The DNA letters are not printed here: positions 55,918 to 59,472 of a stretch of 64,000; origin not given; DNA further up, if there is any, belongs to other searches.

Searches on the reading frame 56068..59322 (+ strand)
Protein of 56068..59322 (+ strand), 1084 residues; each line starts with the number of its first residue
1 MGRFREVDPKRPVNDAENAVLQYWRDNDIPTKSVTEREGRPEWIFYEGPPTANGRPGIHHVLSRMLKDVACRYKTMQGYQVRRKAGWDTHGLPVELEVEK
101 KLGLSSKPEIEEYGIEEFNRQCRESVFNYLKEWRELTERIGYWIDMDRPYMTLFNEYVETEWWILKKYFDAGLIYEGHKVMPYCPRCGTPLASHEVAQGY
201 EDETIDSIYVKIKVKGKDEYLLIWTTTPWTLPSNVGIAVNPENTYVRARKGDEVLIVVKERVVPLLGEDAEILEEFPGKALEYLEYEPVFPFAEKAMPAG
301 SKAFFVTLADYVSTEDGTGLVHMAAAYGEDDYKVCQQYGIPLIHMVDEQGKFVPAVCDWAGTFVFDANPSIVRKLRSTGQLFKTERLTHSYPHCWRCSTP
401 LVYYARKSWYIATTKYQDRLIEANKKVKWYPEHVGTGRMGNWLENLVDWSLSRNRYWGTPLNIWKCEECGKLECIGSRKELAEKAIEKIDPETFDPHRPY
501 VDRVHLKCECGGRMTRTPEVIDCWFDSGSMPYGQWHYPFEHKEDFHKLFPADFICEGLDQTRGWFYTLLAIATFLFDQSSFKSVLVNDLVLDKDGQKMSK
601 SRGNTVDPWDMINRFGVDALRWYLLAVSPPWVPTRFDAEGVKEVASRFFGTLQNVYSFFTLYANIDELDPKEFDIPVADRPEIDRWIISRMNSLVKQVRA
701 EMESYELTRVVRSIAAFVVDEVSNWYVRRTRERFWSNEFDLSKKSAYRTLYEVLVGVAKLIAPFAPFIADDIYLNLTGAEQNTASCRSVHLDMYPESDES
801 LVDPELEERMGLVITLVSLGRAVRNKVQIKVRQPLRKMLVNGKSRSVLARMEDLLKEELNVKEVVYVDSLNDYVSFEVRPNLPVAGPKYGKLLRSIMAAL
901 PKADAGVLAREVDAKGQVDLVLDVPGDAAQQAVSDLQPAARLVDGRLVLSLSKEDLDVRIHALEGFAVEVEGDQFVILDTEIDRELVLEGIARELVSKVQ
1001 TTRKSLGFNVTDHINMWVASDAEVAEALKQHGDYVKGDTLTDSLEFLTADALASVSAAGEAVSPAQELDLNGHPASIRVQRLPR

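Call 4: search_protein_families(library=pfam, proteins=[window:56068-59322:+])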
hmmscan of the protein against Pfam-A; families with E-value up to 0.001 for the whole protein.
window:56068-59322:+ (1084 aa): 5 families
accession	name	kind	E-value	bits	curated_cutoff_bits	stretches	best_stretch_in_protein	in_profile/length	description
PF00133.28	tRNA-synt_1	-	2.4e-125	419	22.7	1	20-628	2-405/414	tRNA synthetases class I (I, L, M and V)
PF19302.4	DUF5915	-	9.6e-42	143.2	27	1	852-1062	1-188/195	Domain of unknown function (DUF5915)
PF08264.19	Anticodon_1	-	8.5e-35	120.2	25.1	1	684-837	1-146/148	Anticodon-binding domain of tRNA ligase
PF09334.17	tRNA-synt_1g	-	6.2e-19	68.5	20.1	2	587-641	317-371/391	tRNA synthetases class I (M)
PF01406.26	tRNA-synt_1e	-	0.00051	19.9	27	0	573-626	230-282/301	tRNA synthetases class I (C) catalytic domain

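Call 5: search_protein_families(library=ncbifam, proteins=[window:56068-59322:+])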
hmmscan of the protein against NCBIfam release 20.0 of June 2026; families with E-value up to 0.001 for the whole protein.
window:56068-59322:+ (1084 aa): 17 families
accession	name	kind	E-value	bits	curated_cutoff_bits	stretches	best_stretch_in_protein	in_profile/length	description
TIGR00392.1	ileS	equivalog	1.6e-296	986.1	621.4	1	13-848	8-857/861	isoleucine--tRNA ligase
NF000258.1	MupB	exception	6.6e-288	957.8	1900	1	17-1049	9-1010/1033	mupirocin-resistant isoleucine--tRNA ligase MupB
NF000257.1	MupA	exception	6e-280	931.4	1900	2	16-897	8-877/1024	mupirocin-resistant isoleucine--tRNA ligase MupA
TIGR00422.1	valS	equivalog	3.3e-140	468.7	612.1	2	309-872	259-792/863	valine--tRNA ligase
NF009687.0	PRK13208.1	equivalog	1.1e-132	443.9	738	2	306-869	255-791/801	valine--tRNA ligase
NF004349.1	PRK05729.1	equivalog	1e-119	401.2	704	2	297-867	241-770/860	valine--tRNA ligase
NF040702.1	ileS_w_GNAT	exception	4.4e-112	375.6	1999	2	308-779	497-959/1100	isoleucine--tRNA ligase, N-acetyltransferase domain-containing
NF011492.0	PRK14900.1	equivalog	8.4e-83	278.8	1783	2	306-860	266-785/1044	valine--tRNA ligase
NF000540.1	alt_ValS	exception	4.9e-65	219.9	900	2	357-853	335-815/827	valine--tRNA ligase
NF008957.0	PRK12300.1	subfamily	3e-54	184.4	677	2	50-333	41-323/946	leucine--tRNA ligase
TIGR00395.1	leuS_arch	equivalog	2.1e-48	165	648.5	2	22-334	9-318/938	leucine--tRNA ligase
TIGR00396.1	leuS_bact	equivalog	1.6e-43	149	548.4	3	590-792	598-774/843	leucine--tRNA ligase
TIGR00398.1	metG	equivalog_domain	3e-27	95.5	336.35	2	581-777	312-502/530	methionine--tRNA ligase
NF008900.0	PRK12267.1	equivalog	5e-21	74.9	598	1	520-869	224-563/648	methionine--tRNA ligase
NF001100.0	PRK00133.1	equivalog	4.6e-19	68.4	587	1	584-784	318-510/676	methionine--tRNA ligase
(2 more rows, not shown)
